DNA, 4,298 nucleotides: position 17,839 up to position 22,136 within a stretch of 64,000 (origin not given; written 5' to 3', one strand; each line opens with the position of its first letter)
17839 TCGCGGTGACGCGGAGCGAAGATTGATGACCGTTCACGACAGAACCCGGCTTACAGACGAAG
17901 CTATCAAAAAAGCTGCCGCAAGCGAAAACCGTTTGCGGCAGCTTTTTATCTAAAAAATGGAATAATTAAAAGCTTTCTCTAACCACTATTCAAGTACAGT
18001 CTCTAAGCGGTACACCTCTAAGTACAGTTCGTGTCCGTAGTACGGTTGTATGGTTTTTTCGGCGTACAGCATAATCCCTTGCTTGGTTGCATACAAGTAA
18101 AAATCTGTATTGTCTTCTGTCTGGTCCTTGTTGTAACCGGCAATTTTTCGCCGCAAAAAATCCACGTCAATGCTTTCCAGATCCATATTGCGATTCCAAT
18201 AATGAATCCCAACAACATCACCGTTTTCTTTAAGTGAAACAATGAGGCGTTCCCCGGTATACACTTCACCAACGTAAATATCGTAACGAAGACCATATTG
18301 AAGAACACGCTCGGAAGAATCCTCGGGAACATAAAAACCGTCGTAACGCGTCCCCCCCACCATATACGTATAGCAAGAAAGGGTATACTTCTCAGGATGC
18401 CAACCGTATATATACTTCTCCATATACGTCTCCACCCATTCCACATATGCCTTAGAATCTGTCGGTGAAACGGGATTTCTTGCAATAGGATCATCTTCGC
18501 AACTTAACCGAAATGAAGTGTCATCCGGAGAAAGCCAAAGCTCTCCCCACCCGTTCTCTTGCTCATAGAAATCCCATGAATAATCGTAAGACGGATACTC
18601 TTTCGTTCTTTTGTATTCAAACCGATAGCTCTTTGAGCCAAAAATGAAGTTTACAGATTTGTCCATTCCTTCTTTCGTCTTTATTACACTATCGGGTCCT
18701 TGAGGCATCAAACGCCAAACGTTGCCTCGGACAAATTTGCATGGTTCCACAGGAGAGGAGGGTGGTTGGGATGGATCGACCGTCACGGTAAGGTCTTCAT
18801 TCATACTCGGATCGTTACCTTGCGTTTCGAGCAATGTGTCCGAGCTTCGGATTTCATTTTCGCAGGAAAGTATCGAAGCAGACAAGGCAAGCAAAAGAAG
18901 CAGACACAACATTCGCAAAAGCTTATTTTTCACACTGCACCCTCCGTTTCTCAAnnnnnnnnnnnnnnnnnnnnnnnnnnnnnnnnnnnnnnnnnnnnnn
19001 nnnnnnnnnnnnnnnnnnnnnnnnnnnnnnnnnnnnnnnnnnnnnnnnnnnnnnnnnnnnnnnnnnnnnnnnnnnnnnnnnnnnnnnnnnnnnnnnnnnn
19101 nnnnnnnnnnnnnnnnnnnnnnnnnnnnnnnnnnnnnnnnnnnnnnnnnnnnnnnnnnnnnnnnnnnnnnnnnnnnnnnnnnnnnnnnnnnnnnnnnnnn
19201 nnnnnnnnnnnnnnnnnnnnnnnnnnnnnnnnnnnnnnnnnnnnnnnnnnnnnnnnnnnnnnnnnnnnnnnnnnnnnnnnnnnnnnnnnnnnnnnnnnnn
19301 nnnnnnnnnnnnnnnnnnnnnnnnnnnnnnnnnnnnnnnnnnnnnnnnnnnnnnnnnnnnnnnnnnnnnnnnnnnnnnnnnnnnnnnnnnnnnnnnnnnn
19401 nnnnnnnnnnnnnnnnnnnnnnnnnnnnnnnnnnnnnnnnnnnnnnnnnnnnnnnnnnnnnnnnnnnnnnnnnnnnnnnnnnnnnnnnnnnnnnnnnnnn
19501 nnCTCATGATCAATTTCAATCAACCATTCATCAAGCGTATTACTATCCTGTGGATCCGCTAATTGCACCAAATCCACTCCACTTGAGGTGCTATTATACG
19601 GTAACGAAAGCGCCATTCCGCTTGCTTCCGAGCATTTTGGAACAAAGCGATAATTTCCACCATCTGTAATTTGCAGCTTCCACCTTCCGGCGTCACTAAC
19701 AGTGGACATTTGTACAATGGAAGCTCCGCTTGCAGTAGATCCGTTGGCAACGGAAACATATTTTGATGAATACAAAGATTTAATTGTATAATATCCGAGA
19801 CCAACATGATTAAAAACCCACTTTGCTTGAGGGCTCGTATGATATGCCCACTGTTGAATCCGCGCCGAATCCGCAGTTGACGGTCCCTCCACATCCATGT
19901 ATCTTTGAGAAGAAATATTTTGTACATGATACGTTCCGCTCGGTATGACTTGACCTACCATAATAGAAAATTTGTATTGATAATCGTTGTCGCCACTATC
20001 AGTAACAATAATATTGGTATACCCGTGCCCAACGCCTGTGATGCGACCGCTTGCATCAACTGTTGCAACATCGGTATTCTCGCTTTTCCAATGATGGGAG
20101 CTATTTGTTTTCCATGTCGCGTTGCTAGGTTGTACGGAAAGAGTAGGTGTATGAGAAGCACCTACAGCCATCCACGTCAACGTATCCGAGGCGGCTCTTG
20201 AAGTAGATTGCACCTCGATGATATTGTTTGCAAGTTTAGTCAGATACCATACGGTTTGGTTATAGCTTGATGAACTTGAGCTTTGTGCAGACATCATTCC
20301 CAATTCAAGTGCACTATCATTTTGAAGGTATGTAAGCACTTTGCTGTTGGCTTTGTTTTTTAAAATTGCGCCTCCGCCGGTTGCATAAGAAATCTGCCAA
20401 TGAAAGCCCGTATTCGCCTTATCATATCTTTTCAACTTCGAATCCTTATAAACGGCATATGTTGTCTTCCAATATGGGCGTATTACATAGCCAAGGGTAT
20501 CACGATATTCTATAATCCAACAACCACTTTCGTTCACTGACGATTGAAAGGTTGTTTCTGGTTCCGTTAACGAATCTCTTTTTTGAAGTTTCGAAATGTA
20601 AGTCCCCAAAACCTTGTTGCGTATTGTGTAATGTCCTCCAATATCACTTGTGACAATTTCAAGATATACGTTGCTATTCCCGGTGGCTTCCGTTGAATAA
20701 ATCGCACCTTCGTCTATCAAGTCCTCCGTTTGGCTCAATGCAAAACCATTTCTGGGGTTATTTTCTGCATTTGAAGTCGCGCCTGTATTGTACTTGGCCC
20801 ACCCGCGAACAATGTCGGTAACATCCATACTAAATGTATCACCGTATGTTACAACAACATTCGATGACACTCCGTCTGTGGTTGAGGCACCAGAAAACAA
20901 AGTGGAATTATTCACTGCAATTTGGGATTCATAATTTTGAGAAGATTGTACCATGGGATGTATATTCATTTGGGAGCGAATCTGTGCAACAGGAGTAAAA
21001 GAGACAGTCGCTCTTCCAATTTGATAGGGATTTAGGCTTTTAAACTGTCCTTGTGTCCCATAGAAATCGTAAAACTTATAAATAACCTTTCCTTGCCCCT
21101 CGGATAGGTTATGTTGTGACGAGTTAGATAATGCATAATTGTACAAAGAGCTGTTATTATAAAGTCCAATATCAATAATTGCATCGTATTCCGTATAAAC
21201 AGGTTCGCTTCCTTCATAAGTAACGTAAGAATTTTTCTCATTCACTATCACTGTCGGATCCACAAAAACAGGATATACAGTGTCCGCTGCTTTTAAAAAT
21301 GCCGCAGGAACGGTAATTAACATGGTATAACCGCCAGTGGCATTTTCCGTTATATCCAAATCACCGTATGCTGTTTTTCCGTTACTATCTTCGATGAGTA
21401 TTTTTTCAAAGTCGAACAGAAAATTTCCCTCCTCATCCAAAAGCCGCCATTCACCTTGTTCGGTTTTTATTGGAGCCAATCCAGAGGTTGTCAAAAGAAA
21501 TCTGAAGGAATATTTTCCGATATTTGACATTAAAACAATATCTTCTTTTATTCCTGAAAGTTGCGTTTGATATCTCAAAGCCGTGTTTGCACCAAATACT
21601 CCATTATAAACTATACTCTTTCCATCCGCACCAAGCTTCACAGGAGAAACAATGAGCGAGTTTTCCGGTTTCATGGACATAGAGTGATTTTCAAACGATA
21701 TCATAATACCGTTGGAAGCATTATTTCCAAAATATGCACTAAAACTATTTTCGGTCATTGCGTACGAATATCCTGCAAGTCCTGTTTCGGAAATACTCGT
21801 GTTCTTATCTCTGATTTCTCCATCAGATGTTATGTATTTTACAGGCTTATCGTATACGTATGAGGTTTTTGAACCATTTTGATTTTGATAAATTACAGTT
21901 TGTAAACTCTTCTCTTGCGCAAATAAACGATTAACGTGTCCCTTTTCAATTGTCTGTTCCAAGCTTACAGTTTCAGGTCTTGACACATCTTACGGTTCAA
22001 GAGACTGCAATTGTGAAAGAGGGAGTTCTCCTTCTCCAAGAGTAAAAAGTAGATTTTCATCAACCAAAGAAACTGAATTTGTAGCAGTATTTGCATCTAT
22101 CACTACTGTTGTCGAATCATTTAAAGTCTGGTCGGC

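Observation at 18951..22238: Secreted DNRLRE/ricin/Big_2/ricin/CHAT-like protein split from its signal peptide by a single in-frame TAA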

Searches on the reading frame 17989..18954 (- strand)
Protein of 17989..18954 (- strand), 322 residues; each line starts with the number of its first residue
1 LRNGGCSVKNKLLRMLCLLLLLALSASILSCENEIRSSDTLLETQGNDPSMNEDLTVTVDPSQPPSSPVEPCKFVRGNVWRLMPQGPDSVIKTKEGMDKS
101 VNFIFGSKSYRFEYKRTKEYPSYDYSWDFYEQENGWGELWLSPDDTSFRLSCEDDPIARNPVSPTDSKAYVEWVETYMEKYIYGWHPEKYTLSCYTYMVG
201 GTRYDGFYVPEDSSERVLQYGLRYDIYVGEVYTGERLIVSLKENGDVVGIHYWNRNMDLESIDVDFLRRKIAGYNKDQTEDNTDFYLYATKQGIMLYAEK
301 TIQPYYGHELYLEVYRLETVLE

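Call 20: search_protein_families(library=pfam, proteins=[window:17989-18954:-], max_evalue=0.01)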
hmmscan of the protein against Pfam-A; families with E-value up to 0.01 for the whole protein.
window:17989-18954:- (322 aa): 0 families

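Call 40: find_homologous_proteins(query=window:17989-18954:-, max_evalue=0.01)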
Query seq(322 aa) (322 aa): 1 proteins with E <= 0.01 among 751 candidates.
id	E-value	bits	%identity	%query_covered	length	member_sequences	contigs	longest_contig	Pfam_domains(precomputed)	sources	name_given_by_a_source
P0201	1.4e-215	733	100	98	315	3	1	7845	-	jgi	-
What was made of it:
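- Tried and rejected: The word-index homology search with the lipoprotein returned only the lipoprotein itself (call 40).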

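Call 41: find_encoding_contigs(protein=P0201, flank=10000, max_places=5)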
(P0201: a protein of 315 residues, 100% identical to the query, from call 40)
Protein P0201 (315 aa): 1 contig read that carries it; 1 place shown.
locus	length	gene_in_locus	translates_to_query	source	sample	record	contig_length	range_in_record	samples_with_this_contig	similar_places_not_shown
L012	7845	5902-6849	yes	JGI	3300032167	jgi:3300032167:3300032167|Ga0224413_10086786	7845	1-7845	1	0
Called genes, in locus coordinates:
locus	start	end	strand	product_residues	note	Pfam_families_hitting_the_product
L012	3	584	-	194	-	?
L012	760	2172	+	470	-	PF13855:LRR_8 (faint), PF23952:LRR_EndoS (faint), PF13306:LRR_5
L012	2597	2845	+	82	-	-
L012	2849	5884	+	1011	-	PF02368:Big_2, PF26918:Ig_Eae (weak), PF14200:RicinB_lectin_2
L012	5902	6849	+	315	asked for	-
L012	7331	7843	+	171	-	?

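Call 68: search_protein_families(library=pfam, alignment_id=A4, max_evalue=1)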
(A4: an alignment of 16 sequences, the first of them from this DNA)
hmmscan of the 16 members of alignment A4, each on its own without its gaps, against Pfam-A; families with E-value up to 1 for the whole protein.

A. member 1, seq(322 aa): 0 families

B. families by the number of members that match (of 16 scanned): 18 families
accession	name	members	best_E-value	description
PF16244.11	DUF4901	7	4.6e-05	YcdB, YcdC repeated domain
PF21827.1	New_glue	2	0.23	New glue protein family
PF01456.22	Mucin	1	0.00087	Mucin-like glycoprotein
PF16383.10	DUF4992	1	0.017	Domain of unknown function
PF24381.1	DUF7537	1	0.02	Family of unknown function (DUF7537)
PF07504.19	FTP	1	0.028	Fungalysin/Thermolysin Propeptide Motif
PF02402.22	Lysis_col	1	0.038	Lysis protein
PF20098.4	DUF6488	1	0.045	Family of unknown function (DUF6488)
PF22155.1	Mre11_acc_DNA_cap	1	0.054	Mre11 accessory DNA binding capping domain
PF21083.2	ZapC_N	1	0.061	Cell-division protein ZapC, N-terminal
PF16408.10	DUF5016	1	0.064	Domain of unknown function (DUF5016)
PF17241.8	Retrotran_gag_4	1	0.078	Ty5 Gag N-terminal region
PF25704.1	AcrF2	1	0.15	Anti-CRISPR protein AcrF2 protein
PF18449.8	Endotoxin_C2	1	0.15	Pesticidal crystal protein Cry1Aa, domain IV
PF08139.17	LPAM_1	1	0.21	Prokaryotic membrane lipoprotein lipid attachment site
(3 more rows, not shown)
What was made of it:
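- The lipoprotein family is related to DUF4901, and one member weakly resembles the FTP propeptide motif (call 68).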

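Call 69: search_solved_structures(query=A4, max_evalue=10, show_alignments=1)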
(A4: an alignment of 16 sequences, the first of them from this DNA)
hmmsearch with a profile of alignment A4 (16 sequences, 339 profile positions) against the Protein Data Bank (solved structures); distinct sequences matched with E-value up to 10: 9.
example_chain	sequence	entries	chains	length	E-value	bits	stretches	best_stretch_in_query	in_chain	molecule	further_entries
6fcg_A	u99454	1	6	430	0.001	21.9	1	2-120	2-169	Glycoside hydrolase, GH17 family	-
5ot1_A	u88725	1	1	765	0.0023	20.8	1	1-60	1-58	Pullulanase type II, GH13 family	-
5z6b_A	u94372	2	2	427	0.052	16.3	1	1-33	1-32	Putative ABC transporter substrate-binding protein YesO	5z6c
3tto_A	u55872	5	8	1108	0.091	15.5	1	246-326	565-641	Dextransucrase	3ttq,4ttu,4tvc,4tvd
9xf5_A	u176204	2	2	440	0.45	13.3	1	1-51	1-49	ABC transporter substrate-binding protein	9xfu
4r9f_A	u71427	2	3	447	0.61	12.8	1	4-41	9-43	MBP1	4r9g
6ta9_A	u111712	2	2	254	1.2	11.8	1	1-74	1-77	SLT domain-containing protein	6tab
6tad_A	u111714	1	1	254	1.2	11.8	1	1-74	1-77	SLT domain-containing protein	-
6taf_A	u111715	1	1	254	1.2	11.8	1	1-74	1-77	SLT domain-containing protein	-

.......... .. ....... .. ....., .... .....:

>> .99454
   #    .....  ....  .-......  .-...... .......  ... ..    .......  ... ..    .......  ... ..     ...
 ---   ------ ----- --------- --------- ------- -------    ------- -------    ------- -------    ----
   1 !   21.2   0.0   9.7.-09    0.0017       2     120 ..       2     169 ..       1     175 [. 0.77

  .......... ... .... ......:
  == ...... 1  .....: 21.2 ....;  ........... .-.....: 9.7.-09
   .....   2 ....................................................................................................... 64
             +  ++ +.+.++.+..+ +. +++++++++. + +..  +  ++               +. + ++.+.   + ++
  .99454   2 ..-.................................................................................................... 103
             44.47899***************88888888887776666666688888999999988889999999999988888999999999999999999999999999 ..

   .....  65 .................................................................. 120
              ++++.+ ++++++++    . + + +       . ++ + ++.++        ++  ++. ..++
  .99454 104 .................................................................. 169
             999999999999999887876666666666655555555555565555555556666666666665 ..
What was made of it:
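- Tried and rejected: The lipoprotein profile against the PDB matched only signal-peptide regions (call 69).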

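Call 99: search_protein_families(library=padloc, proteins=[window:17989-18933:-], max_evalue=0.01)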
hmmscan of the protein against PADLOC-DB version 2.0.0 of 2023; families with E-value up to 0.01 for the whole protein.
window:17989-18933:- (315 aa): 0 families
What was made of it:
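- Closest known: CHAT-domain proteases. Different: It has no PADLOC hit (call 99).
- Tried and rejected: There is no PADLOC hit (call 99), and the protein has a signal peptide and lectins.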

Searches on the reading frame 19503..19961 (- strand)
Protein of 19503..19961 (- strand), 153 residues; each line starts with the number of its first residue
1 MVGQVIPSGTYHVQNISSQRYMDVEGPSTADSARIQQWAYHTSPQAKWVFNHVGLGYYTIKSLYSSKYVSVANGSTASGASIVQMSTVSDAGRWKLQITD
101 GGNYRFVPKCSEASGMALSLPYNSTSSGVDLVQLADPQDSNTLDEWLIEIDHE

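Call 82: search_protein_families(library=pfam, proteins=[window:19503-19961:-], max_evalue=1)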
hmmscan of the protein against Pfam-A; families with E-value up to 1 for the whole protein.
seq(153 aa): 3 families
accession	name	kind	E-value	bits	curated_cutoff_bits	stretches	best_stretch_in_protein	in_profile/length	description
PF14200.12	RicinB_lectin_2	-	2.2e-31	108.9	25.6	2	8-84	12-88/89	Ricin-type beta-trefoil lectin domain-like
PF00652.28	Ricin_B_lectin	-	0.00024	21.7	29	1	11-141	3-121/126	Ricin-type beta-trefoil lectin domain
PF24208.1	Beta-tre_PLH30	-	0.11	12.9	27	1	11-91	1-77/130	Endo-acting ulvan lyase beta-trefoil domain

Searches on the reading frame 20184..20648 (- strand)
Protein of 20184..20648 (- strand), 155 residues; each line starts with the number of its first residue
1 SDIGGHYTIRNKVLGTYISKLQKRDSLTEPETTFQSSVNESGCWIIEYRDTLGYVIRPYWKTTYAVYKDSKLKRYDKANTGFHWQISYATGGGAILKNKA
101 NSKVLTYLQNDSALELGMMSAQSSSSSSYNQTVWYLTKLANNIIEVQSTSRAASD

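Call 82: search_protein_families(library=pfam, proteins=[window:20184-20648:-], max_evalue=1)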
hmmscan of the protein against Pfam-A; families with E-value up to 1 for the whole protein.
seq(155 aa): 1 family
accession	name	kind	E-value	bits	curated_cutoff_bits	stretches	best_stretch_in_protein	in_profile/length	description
PF14200.12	RicinB_lectin_2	-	0.00058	20.9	25.6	2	83-147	4-65/89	Ricin-type beta-trefoil lectin domain-like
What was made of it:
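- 20217..20639 (-): Degenerate beta-trefoil (ORF aa 450-590). RicinB_lectin_2 scores 20.9 bits (E 5.8e-4), below the 25.6-bit cut-off (call 82).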

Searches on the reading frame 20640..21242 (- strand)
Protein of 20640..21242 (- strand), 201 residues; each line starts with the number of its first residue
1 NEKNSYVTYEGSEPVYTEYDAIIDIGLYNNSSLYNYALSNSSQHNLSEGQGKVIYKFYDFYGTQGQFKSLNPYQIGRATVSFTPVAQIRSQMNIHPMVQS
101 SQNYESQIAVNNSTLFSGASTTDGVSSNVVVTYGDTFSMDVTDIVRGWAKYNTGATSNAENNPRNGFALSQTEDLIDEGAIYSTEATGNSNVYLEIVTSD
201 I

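Call 82: search_protein_families(library=pfam, proteins=[window:20640-21242:-], max_evalue=1)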
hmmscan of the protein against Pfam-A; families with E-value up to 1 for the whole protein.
seq(201 aa): 0 families

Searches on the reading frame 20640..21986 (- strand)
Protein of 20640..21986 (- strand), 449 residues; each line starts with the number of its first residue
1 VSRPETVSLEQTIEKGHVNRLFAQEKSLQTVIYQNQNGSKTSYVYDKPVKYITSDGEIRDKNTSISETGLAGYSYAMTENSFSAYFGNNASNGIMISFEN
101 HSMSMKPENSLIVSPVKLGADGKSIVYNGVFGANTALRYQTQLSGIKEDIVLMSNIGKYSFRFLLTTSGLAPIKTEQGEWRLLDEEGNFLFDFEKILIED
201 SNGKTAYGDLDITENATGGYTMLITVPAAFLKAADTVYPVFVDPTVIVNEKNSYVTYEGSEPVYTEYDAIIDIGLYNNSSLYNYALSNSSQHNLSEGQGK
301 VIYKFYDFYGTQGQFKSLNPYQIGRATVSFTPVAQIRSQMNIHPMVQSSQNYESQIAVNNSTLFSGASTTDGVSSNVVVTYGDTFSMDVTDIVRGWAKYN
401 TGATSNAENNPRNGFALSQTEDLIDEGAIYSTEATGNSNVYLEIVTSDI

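Call 60: search_solved_structures(query=A3, max_evalue=1, show_alignments=1)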
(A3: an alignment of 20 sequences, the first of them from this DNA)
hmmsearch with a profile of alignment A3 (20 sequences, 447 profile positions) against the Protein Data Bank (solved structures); distinct sequences matched with E-value up to 1: 0.
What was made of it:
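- Tried and rejected: The profile search of the PDB found nothing (call 60).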

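Call 70: predict_structure(alignment_id=A3)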
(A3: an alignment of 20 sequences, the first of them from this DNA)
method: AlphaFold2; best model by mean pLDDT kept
length: 449 residues; sequences in the alignment: 20
mean_pLDDT: 89.6   pTM: 0.85
mean pLDDT of the five models: 89.6, 77.3, 70.5, 68.2, 64.8
residues with pLDDT >= 90: 278; 70-90: 155; 50-70: 15; < 50: 1
segments of 3 or more residues with pLDDT < 50: none
pLDDT, mean of each block of 10 residues (from residue 1): 81 91 88 93 92 86 95 95 95 93 88 85 94 93 92 94 95 86 91 88 86 91 95 94 89 75 81 93 83 90 94 89 95 86 93 88 92 89 88 97 96 95 77 73 86
secondary structure, 60 per line:
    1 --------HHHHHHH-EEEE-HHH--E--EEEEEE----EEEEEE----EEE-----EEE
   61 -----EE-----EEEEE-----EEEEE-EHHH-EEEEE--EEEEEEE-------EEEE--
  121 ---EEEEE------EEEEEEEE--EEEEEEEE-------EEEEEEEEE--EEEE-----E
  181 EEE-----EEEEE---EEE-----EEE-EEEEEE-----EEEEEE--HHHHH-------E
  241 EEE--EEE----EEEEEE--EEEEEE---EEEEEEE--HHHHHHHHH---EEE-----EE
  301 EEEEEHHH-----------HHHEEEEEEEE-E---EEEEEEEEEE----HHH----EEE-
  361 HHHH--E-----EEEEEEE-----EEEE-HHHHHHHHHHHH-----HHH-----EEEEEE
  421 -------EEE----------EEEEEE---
elements in order: H9-15 E17-20 E30-35 E40-45 E50-52 E58-60 E73-77 E83-87 E94-98 E101-107 E115-118 E124-128 E135-142 E145-152 E160-168 E171-174 E180-183 E189-193 E197-199 E205-207 E209-214 E220-225 H228-232 E240-243 E246-248 E253-258 E261-266 E270-276 H279-287 E291-293 E299-305 E323-330 E336-345 E357-359 H361-364 E373-379 E385-388 H390-401 E415-420 E428-430 E441-446

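Call 72: fold_search(model_id=the predicted structure, library=pdb)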
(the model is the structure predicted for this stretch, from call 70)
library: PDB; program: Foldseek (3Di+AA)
matches with E <= 10: 1141; with E <= 0.001: 6
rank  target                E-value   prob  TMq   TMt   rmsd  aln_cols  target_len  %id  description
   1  8e4g_P                2.1e-04  0.20  0.11  0.08  22.6       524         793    7  Remodeling of the bacteriophage T7 during initial infection (released 2023-09-27)
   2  6lxh_B                4.3e-04  0.41  0.12  0.17  18.8       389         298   11  Staphylococcus aureus surface protein-sdrc (released 2020-04-22)
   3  8fxv_A                5.0e-04  1.00  0.21  0.28   5.0       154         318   14  Crystal structure of human proTGF-beta2 in complex with Nb18 (released 2023-06-21)
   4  5a58_A                6.6e-04  0.25  0.15  0.08  23.9       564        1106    8  The structure of GH101 D764N mutant from Streptococcus pneumoniae TIGR4 in complex with serinyl T-antigen (released 2015-09-02)
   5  5dza                  9.1e-04  0.57  0.14  0.19  21.7       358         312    9  Streptococcus agalactiae AgI/II polypeptide BspA C terminal domain (WT) (released 2016-06-22)
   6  7kwb_A                9.1e-04  0.18  0.12  0.13  24.4       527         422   10  Surface glycan-binding protein B from Bacteroides thetaiotaomicron (released 2021-02-17)
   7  7y22_Y                1.1e-03  0.21  0.13  0.09  22.4       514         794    9  CryoEM structure of Klebsiella phage Kp7 tail complex applied with C6 symmetry (released 2023-06-14)
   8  6gff_E                1.3e-03  1.00  0.20  0.36   7.7       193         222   11  Structure of GARP (LRRC32) in complex with latent TGF-beta1 and MHG-8 Fab (released 2018-11-07)
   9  4z23                  1.3e-03  0.33  0.12  0.16  21.9       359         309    9  BspA_C_WT (released 2016-06-29)
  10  6kka_A                1.9e-03  0.28  0.12  0.16  21.6       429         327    8  Xylanase J mutant from Bacillus sp. 41M-1 (released 2019-09-04)
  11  6lxh_A                1.9e-03  0.21  0.10  0.14  20.3       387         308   10  Staphylococcus aureus surface protein-sdrc (released 2020-04-22)
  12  6gff_G                2.0e-03  1.00  0.21  0.39   8.4       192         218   12  Structure of GARP (LRRC32) in complex with latent TGF-beta1 and MHG-8 Fab (released 2018-11-07)
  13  8fxs_A                2.1e-03  1.00  0.21  0.29  12.8       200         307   13  Crystal structure of human pro-TGF-beta2 in complex with Nb9 (released 2023-06-21)
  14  8rew_A                2.3e-03  1.00  0.21  0.40   8.8       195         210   11  CryoEM structure of human GARP-lTGFbeta1 in complex with a Fab fragment derived from an activating antibody. (released 2025-03-26)
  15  5a55                  2.5e-03  0.16  0.14  0.08  23.5       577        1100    8  The native structure of GH101 from Streptococcus pneumoniae TIGR4 (released 2015-09-02)
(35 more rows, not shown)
